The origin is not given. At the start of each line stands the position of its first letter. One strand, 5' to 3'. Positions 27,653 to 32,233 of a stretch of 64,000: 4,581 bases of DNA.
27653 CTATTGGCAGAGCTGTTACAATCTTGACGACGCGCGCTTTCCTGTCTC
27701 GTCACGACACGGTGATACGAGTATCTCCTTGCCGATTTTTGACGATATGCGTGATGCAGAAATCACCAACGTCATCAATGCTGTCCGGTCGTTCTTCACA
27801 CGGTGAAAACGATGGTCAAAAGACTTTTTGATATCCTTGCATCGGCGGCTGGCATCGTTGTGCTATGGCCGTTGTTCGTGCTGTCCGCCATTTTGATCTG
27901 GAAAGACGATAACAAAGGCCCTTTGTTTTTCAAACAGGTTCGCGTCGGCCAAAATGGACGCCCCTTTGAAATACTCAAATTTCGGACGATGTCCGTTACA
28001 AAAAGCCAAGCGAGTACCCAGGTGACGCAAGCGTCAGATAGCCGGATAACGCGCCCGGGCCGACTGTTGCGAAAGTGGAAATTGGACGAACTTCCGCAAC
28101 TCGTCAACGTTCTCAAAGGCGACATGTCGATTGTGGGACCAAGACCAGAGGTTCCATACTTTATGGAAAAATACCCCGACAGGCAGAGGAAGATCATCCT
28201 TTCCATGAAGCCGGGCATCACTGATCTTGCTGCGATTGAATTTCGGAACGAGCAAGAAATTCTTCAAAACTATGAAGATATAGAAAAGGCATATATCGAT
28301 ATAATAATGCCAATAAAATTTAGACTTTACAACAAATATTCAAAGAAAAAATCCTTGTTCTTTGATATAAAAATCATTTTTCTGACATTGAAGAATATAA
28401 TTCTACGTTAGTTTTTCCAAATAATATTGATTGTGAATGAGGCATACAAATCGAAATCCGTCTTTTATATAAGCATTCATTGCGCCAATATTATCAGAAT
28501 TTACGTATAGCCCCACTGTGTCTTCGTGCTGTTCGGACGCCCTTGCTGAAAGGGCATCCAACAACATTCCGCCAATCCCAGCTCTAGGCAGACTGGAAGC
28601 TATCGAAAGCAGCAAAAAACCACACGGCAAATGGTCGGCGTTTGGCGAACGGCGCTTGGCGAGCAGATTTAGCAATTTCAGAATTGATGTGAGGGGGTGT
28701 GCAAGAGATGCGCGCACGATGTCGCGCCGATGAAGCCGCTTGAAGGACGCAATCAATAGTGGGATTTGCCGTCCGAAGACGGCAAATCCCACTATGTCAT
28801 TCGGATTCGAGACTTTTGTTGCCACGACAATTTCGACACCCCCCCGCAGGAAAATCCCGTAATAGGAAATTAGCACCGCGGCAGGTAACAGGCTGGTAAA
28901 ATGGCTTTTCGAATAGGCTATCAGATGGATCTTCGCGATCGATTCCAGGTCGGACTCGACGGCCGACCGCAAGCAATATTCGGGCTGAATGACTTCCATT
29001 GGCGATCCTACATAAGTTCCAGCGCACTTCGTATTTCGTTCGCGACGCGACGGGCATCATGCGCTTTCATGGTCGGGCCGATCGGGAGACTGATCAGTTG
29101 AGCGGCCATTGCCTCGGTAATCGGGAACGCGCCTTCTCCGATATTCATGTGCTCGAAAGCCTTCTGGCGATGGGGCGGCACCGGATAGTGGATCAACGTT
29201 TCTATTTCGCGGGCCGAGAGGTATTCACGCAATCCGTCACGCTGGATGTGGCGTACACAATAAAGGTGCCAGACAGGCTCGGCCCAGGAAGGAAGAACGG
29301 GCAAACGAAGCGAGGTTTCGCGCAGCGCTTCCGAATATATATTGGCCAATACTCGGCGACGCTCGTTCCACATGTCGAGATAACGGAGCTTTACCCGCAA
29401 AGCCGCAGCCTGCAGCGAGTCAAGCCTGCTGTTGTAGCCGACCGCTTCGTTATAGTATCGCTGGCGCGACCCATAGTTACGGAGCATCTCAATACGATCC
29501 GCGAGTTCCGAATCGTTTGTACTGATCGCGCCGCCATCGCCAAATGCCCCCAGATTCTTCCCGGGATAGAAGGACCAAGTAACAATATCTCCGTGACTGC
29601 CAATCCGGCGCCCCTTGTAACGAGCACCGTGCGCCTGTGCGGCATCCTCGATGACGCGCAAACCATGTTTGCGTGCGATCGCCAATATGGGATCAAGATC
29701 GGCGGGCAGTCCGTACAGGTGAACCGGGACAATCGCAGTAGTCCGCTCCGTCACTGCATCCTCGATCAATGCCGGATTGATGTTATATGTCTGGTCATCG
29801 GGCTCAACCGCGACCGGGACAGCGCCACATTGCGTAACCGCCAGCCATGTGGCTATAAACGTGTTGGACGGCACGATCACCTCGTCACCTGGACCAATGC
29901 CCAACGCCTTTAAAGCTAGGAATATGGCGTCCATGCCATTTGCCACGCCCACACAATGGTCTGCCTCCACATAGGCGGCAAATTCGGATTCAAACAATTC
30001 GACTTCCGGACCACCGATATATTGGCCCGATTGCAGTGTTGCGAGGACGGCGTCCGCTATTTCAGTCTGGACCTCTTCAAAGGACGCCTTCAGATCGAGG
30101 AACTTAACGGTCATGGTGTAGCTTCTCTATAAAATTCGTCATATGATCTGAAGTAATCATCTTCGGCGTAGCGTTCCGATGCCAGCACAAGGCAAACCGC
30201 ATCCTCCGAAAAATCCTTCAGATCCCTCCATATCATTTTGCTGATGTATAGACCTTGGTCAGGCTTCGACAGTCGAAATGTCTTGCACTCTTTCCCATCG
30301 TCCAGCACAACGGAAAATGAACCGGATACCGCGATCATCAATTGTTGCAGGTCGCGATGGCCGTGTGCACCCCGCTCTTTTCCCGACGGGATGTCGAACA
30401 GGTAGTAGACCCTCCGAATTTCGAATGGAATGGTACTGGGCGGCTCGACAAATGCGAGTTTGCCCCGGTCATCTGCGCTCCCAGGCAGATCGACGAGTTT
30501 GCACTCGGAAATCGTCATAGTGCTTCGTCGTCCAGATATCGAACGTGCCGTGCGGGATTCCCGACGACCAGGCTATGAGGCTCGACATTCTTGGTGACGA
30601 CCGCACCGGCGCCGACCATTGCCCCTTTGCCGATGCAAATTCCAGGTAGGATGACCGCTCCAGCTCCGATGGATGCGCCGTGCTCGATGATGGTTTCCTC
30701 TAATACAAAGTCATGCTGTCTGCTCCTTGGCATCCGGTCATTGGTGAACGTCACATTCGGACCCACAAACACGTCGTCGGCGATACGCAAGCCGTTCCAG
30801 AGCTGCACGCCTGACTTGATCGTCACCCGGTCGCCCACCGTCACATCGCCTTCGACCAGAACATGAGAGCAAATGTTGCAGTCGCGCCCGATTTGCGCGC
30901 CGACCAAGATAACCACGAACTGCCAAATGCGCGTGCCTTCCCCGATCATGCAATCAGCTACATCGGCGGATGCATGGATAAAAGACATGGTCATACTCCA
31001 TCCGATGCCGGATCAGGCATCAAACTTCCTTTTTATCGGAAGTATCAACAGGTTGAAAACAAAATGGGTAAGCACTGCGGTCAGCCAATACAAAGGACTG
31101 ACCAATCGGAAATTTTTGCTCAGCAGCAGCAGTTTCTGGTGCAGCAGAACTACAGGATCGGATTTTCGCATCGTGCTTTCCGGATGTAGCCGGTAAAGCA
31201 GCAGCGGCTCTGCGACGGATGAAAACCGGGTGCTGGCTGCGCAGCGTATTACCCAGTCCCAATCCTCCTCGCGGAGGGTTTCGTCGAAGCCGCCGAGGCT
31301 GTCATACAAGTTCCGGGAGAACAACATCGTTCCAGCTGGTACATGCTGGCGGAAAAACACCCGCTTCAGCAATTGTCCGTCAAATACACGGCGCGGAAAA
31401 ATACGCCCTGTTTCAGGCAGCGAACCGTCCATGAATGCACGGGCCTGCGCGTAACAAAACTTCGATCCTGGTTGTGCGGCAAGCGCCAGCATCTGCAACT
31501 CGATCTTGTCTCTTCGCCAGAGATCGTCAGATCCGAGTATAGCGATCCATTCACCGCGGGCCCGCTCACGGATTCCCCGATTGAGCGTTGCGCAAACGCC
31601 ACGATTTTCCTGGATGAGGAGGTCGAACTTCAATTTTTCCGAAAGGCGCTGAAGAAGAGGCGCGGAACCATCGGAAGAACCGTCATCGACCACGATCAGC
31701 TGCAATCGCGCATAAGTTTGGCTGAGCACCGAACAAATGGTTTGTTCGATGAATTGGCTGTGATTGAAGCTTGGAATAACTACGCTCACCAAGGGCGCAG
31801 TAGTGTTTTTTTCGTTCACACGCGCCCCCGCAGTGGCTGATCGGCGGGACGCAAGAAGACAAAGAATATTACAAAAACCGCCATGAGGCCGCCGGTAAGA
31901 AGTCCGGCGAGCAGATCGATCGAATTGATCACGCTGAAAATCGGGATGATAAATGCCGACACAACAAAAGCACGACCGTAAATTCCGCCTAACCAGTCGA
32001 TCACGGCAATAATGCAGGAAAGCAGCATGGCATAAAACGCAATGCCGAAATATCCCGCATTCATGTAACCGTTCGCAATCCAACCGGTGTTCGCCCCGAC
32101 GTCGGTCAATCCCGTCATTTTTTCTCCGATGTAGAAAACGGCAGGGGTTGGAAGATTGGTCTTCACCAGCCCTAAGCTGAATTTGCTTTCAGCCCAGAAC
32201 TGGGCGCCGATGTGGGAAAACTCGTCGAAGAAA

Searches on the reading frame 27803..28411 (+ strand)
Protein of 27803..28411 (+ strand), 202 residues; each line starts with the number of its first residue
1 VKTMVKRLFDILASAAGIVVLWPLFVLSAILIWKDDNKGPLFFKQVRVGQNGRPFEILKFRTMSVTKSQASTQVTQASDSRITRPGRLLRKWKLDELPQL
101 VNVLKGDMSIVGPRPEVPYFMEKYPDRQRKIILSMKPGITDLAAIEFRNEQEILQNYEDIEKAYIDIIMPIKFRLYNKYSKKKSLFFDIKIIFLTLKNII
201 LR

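Call 20: search_protein_families(library=pfam, proteins=[window:27803-28411:+], max_evalue=0.001)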
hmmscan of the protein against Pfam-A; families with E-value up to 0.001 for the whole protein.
window:27803-28411:+ (202 aa): 1 family
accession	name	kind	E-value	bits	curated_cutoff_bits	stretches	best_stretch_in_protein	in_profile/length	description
PF02397.22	Bac_transf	-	2.1e-59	200.5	27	1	6-200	1-178/179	Bacterial sugar transferase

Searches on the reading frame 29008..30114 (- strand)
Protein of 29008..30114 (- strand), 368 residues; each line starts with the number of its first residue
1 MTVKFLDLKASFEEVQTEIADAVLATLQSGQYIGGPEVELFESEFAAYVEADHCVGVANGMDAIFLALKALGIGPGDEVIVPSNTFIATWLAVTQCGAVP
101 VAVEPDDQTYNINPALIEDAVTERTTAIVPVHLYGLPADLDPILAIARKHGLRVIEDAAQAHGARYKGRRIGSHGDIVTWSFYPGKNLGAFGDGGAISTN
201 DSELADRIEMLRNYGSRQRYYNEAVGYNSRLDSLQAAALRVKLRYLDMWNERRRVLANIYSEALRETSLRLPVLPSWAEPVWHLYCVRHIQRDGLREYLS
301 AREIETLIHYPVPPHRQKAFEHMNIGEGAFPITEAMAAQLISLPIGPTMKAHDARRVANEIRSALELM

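Call 20: search_protein_families(library=pfam, proteins=[window:29008-30114:-], max_evalue=0.001)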
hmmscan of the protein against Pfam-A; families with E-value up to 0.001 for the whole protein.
window:29008-30114:- (368 aa): 4 families
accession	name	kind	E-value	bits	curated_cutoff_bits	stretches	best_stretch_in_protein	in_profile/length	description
PF01041.23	DegT_DnrJ_EryC1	-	2.8e-119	399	19.8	1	16-361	4-359/360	DegT/DnrJ/EryC1/StrS aminotransferase family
PF01053.26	Cys_Met_Meta_PP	-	9.4e-06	24.9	27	1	33-215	49-230/381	Cys/Met metabolism PLP-dependent enzyme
PF01212.27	Beta_elim_lyase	-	0.00018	21.4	27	1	28-217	24-229/288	Beta-eliminating lyase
PF00155.27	Aminotran_1_2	-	0.00027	20.7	19.7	1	30-210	36-243/361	Aminotransferase class I and II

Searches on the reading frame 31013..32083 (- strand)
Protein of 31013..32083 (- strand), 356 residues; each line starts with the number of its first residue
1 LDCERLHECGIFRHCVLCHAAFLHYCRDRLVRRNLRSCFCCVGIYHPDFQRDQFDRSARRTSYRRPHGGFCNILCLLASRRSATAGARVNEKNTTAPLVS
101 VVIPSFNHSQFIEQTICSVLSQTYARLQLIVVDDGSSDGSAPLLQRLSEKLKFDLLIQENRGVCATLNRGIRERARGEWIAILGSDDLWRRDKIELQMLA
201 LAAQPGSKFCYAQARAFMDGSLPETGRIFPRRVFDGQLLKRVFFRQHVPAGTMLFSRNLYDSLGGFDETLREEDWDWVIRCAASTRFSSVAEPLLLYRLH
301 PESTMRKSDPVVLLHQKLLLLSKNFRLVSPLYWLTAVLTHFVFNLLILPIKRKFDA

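Call 20: search_protein_families(library=pfam, proteins=[window:31013-32083:-], max_evalue=0.001)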
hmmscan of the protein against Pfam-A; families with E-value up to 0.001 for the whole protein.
window:31013-32083:- (356 aa): 3 families
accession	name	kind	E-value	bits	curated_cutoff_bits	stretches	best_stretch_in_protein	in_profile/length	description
PF00535.33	Glycos_transf_2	-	6.1e-24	85.3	23.3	1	100-240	1-144/168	Glycosyl transferase family 2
PF10111.15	Glyco_tranf_2_2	-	3.1e-13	50.3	27.3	1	100-303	1-221/276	Glycosyltransferase like family 2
PF13641.12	Glyco_tranf_2_3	-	1.4e-10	42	27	1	99-283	3-196/230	Glycosyltransferase like family 2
